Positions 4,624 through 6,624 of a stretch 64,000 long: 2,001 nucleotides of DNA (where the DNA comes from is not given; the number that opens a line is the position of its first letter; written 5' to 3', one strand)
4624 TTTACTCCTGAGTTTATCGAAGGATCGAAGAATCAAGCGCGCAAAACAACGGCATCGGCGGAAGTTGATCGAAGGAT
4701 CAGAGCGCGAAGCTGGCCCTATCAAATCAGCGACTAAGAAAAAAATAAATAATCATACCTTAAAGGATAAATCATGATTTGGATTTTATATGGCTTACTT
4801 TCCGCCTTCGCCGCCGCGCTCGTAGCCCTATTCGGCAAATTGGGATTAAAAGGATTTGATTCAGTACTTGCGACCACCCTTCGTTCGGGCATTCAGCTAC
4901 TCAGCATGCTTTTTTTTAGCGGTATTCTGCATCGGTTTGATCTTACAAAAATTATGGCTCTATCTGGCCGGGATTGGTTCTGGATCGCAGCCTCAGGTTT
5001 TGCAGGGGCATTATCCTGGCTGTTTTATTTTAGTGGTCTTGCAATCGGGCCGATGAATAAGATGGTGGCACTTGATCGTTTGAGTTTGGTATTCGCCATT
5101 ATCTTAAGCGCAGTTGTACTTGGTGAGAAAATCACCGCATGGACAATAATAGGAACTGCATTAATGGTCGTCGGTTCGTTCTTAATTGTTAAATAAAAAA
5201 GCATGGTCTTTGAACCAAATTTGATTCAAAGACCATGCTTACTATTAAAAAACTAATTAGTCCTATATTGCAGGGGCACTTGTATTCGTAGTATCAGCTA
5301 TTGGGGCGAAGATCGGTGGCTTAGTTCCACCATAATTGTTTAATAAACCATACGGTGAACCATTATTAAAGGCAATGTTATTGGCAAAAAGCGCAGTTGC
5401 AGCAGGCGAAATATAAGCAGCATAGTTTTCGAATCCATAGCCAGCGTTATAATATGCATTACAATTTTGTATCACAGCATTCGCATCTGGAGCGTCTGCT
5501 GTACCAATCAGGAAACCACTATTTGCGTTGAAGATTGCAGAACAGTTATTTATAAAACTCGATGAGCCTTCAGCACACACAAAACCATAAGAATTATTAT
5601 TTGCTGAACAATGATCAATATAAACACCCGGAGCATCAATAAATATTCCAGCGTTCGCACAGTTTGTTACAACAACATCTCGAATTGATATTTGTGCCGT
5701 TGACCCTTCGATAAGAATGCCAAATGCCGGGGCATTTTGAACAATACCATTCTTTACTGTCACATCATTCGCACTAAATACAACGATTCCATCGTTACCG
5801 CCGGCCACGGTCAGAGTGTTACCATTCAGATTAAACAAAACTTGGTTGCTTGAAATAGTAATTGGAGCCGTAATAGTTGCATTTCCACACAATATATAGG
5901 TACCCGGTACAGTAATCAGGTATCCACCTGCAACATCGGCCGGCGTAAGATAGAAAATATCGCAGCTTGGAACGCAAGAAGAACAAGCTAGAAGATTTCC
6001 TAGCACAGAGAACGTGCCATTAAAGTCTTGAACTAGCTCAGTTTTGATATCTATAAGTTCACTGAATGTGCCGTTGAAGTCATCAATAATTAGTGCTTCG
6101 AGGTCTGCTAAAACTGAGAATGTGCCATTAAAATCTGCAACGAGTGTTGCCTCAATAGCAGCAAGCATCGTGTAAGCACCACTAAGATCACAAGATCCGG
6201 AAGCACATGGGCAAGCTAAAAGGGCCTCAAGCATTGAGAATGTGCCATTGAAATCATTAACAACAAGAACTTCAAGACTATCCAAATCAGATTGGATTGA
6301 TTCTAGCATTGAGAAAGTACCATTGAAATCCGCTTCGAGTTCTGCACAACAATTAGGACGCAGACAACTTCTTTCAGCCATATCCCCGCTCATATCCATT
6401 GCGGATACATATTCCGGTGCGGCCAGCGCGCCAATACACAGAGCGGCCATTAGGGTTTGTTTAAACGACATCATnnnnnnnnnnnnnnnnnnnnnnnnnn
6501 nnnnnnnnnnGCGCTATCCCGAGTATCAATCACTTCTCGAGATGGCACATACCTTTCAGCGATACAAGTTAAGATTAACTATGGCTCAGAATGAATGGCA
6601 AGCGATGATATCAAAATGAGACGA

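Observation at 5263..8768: Tandem pair of secreted beta-helix proteins with an unusual DFNGTFS repeat module, homogenised at the DNA level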

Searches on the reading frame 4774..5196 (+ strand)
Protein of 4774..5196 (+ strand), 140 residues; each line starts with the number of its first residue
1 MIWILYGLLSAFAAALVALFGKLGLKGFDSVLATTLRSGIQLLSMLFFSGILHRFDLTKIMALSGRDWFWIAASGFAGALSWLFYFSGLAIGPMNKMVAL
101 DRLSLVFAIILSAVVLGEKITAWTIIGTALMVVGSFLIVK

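Call 3: search_protein_families(library=pfam, proteins=[window:4774-5196:+], max_evalue=0.01)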
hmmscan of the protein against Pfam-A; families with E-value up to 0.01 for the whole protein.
window:4774-5196:+ (140 aa): 2 families
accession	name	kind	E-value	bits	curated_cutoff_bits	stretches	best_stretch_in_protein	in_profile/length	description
PF00892.27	EamA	-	1.1e-19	71.5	28.2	1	1-139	1-134/135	EamA-like transporter family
PF05653.20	Mg_trans_NIPA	-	9e-05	22.2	26.2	1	79-139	60-120/295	Magnesium transporter NIPA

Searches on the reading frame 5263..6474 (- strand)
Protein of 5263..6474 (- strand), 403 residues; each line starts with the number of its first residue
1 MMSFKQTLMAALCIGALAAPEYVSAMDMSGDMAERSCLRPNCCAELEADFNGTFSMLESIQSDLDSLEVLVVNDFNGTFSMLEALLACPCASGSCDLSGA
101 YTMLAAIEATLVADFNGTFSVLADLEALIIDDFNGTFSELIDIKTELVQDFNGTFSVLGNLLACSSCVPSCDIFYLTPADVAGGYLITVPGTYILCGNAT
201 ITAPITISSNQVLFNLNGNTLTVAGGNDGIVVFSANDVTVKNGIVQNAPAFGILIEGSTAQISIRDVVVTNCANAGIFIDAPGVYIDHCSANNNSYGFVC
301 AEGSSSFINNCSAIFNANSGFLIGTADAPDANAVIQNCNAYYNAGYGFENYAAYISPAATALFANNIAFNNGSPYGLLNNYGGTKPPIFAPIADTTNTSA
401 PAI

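Call 3: search_protein_families(library=pfam, proteins=[window:5263-6474:-], max_evalue=0.01)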
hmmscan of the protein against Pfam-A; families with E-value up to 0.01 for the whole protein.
window:5263-6474:- (403 aa): 2 families
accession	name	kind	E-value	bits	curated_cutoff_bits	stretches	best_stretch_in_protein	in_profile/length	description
PF13229.12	Beta_helix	-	2.6e-14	53.6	25.9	1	229-384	2-149/158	Right handed beta helix region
PF05048.19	NosD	-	0.00011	22.1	23.6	1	215-371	23-172/212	Periplasmic copper-binding protein (NosD)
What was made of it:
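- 5305..5961 (-): A head: cap plus right-handed beta-helix (aa 172 to about 390). Pfam Beta_helix PF13229 covers aa 229-384 at E 2.6e-14; NosD is weak (call 3).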

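Call 31: predict_structure(protein=window:5263-6474:-)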
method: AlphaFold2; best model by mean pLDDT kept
length: 403 residues; sequences in the alignment: 1
mean_pLDDT: 42.1   pTM: 0.38
mean pLDDT of the five models: 42.1, 32.6, 31.4, 29.0, 27.4
residues with pLDDT >= 90: 0; 70-90: 0; 50-70: 90; < 50: 313
segments of 3 or more residues with pLDDT < 50: 1-182, 188-230, 234-239, 246-251, 258-260, 326-331, 344-403
pLDDT, mean of each block of 10 residues (from residue 1): 38 39 34 31 35 34 33 31 36 38 41 37 33 33 31 36 38 39 48 45 43 37 40 44 47 51 57 56 62 54 59 55 49 57 46 41 41 40 38 37 34
secondary structure, 60 per line:
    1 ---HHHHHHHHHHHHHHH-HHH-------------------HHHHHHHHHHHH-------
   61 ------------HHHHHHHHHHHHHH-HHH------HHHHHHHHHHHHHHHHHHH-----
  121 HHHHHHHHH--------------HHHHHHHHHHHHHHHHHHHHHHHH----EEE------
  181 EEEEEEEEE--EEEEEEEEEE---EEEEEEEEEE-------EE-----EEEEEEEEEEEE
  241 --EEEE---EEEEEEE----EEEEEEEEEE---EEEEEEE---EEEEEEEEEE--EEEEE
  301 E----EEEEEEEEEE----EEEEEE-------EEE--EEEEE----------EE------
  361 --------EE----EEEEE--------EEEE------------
elements in order: H4-18 H42-53 H73-86 H97-115 H121-129 H144-167 E172-174 E181-189 E192-201 E205-214 E229-240 E243-246 E250-256 E261-270 E274-280 E284-293 E296-301 E306-315 E320-325 E333-335 E338-342 E375-379 E388-391
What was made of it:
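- On Alpha-helical coiled-coil fibre: Single-sequence AF2 gave helices at pLDDT 31-41 (call 31).
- The single-sequence model gave helices, but at pLDDT 31-41 (call 31).
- Tried and rejected: Single-sequence AF2 of A was uninformative, with pLDDT 42 (call 31).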
